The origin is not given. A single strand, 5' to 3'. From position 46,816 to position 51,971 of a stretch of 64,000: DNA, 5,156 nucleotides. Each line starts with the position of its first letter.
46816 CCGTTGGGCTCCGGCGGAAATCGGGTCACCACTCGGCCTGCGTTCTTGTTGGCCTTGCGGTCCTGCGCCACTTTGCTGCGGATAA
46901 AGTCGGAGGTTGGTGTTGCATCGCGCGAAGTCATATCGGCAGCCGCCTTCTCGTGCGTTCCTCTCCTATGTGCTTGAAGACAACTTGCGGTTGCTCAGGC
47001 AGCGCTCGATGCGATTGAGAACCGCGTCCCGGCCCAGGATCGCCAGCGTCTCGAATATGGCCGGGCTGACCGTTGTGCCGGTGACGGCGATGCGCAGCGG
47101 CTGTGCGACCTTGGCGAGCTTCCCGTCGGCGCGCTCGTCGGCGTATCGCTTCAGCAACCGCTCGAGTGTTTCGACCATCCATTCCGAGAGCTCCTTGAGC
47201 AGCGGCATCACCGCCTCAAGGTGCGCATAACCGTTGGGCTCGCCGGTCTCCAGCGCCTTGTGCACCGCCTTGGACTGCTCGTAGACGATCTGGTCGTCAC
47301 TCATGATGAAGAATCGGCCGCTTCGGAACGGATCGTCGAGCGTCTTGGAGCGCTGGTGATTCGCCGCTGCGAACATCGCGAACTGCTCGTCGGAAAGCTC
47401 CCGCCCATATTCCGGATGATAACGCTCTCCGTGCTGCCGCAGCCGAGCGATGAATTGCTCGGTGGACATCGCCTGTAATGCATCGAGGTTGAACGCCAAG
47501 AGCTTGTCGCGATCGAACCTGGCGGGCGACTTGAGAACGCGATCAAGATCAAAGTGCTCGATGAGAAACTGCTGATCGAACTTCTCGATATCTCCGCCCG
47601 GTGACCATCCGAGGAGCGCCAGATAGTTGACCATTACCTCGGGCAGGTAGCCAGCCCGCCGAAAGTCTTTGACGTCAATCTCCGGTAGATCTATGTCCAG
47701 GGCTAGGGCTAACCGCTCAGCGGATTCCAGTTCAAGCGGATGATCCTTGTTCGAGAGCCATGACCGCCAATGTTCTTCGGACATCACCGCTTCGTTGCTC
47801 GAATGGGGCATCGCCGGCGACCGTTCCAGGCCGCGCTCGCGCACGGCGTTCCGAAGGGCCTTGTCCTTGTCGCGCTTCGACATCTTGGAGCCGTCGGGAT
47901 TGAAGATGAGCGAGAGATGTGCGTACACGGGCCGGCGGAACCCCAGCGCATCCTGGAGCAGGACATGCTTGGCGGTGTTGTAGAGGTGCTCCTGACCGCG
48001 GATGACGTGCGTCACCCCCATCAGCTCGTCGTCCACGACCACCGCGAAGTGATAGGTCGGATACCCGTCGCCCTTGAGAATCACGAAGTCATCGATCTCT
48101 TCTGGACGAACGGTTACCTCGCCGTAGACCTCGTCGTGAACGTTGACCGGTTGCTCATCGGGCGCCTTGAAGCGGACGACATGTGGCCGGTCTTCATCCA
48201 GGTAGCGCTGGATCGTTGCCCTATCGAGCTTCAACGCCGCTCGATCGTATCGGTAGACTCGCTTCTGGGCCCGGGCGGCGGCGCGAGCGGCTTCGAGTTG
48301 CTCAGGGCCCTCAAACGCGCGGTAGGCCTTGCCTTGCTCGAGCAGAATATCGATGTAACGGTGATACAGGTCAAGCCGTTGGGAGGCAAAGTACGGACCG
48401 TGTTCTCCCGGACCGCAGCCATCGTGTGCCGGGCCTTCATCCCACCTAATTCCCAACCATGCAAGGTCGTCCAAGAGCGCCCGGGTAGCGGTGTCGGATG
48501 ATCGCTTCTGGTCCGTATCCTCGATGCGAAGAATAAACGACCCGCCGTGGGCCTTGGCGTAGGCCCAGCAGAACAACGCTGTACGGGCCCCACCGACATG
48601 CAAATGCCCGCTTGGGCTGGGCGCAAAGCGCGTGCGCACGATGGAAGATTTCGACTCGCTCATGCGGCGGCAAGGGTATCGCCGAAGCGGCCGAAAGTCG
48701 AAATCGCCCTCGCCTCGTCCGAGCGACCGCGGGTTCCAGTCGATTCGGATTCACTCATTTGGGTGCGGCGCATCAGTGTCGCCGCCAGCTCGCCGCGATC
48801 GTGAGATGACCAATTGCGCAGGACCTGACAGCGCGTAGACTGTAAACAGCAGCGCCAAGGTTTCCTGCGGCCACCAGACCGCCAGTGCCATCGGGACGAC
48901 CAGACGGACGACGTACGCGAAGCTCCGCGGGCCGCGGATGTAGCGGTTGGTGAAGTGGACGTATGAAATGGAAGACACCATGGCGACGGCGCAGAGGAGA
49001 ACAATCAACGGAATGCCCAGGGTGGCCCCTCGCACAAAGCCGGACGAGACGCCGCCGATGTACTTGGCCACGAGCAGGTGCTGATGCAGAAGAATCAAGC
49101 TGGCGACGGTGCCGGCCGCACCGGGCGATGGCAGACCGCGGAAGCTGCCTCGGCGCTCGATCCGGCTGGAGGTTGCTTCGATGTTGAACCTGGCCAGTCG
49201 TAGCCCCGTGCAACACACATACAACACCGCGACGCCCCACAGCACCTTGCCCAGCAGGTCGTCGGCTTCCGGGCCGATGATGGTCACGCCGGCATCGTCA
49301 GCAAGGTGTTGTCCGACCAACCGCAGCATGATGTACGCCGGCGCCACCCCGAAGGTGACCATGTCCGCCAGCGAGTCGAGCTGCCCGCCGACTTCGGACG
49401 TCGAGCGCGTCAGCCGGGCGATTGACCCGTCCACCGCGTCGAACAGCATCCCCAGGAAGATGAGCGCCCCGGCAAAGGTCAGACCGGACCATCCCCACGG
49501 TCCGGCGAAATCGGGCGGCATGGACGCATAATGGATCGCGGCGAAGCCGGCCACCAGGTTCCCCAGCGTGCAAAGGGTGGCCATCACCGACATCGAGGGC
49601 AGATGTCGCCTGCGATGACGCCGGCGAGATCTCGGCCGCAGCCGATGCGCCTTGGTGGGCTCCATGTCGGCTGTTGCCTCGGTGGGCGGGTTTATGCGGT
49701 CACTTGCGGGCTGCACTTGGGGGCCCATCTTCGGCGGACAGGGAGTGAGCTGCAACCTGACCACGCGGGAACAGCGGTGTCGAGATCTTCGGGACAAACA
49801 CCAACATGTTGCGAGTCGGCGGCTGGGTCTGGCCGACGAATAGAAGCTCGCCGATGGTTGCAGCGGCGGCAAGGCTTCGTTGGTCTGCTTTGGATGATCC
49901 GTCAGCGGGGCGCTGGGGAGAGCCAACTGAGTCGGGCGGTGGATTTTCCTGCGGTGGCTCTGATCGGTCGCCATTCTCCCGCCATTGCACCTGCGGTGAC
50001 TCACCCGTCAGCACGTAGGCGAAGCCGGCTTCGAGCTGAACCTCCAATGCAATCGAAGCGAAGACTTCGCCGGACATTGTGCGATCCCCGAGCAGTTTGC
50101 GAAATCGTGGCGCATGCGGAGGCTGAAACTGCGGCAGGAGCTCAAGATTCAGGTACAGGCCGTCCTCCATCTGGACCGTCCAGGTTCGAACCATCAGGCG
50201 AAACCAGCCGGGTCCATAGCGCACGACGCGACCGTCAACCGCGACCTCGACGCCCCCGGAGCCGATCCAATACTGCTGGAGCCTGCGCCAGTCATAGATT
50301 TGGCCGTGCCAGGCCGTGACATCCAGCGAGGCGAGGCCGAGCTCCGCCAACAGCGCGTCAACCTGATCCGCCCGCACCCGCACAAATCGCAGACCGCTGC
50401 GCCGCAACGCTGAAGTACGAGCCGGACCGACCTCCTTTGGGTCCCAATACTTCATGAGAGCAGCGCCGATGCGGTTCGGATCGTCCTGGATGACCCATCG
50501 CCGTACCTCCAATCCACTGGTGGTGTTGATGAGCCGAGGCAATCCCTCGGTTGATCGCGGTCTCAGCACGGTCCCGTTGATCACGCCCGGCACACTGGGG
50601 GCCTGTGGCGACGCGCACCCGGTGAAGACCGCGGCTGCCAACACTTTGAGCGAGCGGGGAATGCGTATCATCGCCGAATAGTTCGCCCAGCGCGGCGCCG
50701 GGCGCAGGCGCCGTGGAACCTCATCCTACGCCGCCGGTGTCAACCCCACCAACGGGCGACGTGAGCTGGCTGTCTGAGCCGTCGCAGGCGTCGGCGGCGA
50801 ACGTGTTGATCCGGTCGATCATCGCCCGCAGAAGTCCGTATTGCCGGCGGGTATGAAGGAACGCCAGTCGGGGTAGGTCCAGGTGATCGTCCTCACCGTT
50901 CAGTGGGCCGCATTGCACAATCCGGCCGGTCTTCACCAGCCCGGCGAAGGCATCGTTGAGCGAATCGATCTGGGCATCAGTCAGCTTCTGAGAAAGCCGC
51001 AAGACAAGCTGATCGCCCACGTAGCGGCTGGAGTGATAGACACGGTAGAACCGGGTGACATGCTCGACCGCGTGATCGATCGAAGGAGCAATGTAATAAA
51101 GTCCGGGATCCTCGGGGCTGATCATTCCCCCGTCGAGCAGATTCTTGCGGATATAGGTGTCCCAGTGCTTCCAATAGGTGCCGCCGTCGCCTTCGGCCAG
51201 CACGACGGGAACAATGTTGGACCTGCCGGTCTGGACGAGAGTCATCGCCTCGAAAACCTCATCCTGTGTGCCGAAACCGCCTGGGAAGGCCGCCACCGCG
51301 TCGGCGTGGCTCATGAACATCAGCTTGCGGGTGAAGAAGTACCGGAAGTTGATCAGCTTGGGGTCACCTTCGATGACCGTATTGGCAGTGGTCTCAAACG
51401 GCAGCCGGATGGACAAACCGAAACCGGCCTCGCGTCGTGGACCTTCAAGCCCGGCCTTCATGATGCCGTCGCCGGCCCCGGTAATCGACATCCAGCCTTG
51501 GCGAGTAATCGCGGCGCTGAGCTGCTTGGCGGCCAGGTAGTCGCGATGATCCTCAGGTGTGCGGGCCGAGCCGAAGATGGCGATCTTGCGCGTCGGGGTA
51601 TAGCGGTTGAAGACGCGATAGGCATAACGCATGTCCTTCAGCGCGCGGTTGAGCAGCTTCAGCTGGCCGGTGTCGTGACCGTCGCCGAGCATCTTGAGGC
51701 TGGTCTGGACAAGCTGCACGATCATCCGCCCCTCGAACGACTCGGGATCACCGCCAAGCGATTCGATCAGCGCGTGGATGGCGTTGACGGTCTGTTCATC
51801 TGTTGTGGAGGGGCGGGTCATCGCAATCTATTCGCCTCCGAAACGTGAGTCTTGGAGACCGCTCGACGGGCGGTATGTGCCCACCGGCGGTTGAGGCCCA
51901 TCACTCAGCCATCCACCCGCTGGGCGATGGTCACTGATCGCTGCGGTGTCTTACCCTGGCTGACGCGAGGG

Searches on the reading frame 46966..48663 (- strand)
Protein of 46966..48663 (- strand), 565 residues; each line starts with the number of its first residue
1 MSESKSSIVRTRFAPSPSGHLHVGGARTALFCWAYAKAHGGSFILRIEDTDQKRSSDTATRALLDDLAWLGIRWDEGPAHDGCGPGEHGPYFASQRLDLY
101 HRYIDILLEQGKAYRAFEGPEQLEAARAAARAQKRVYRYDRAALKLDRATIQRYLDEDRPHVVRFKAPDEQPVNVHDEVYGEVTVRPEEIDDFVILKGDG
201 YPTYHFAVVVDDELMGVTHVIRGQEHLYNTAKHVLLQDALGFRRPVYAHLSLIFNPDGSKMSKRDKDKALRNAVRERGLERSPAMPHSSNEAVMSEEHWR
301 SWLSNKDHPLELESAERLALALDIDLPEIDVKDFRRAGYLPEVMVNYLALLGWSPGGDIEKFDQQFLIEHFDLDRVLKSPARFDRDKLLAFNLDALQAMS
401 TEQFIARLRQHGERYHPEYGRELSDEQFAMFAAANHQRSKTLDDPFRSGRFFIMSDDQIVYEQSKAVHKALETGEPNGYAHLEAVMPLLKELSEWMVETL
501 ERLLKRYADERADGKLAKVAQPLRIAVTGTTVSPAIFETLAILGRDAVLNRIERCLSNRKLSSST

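Call 87: search_protein_families(library=pfam, proteins=[window:46966-48663:-], max_evalue=0.001)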
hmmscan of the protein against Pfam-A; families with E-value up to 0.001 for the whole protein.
window:46966-48663:- (565 aa): 2 families
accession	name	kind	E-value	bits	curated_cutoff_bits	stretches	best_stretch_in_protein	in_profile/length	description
PF00749.27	tRNA-synt_1c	-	2.2e-99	332.8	23.4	2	9-283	2-267/314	tRNA synthetases class I (E and Q), catalytic domain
PF19269.4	Anticodon_2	-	1.3e-27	97.4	23.6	1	404-555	2-140/141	Anticodon binding domain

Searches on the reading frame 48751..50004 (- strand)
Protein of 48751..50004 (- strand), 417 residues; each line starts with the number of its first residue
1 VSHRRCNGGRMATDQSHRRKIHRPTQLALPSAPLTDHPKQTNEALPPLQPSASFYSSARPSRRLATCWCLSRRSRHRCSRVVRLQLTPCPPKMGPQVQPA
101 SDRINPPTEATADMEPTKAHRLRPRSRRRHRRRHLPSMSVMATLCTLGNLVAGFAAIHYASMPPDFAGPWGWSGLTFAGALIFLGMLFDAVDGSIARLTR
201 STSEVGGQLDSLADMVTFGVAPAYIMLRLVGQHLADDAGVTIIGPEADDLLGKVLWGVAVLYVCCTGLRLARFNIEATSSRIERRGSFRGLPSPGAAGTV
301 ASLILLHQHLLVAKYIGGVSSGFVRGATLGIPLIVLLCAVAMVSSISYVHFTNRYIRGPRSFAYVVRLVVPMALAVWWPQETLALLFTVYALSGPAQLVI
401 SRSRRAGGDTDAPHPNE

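Call 87: search_protein_families(library=pfam, proteins=[window:48751-50004:-], max_evalue=0.001)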
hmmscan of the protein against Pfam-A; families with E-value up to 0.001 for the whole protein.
window:48751-50004:- (417 aa): 1 family
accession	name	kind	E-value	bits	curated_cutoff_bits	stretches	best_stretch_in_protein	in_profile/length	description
PF01066.26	CDP-OH_P_transf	-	2e-15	57.9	22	1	141-312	3-138/152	CDP-alcohol phosphatidyltransferase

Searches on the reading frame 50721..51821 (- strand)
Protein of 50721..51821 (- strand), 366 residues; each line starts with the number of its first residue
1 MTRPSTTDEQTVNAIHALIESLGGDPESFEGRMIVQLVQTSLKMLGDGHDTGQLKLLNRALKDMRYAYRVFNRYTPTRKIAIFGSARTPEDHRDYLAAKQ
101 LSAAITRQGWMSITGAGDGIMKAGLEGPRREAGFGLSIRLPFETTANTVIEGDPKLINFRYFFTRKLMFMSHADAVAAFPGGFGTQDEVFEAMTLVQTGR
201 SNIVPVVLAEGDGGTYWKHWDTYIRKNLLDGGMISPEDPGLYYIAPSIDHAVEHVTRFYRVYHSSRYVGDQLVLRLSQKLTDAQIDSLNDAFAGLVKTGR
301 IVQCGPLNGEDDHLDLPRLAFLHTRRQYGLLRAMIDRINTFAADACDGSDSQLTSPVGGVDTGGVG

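Call 87: search_protein_families(library=pfam, proteins=[window:50721-51821:-], max_evalue=0.001)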
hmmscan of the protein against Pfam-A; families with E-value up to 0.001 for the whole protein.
window:50721-51821:- (366 aa): 2 families
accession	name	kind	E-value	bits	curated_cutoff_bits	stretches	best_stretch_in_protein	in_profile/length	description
PF03641.19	Lysine_decarbox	-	1.9e-21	77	27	1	151-254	31-130/131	Possible lysine decarboxylase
PF18306.6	LDcluster4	-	8.7e-10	38.8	26.3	1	78-194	2-115/151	SLOG cluster4 family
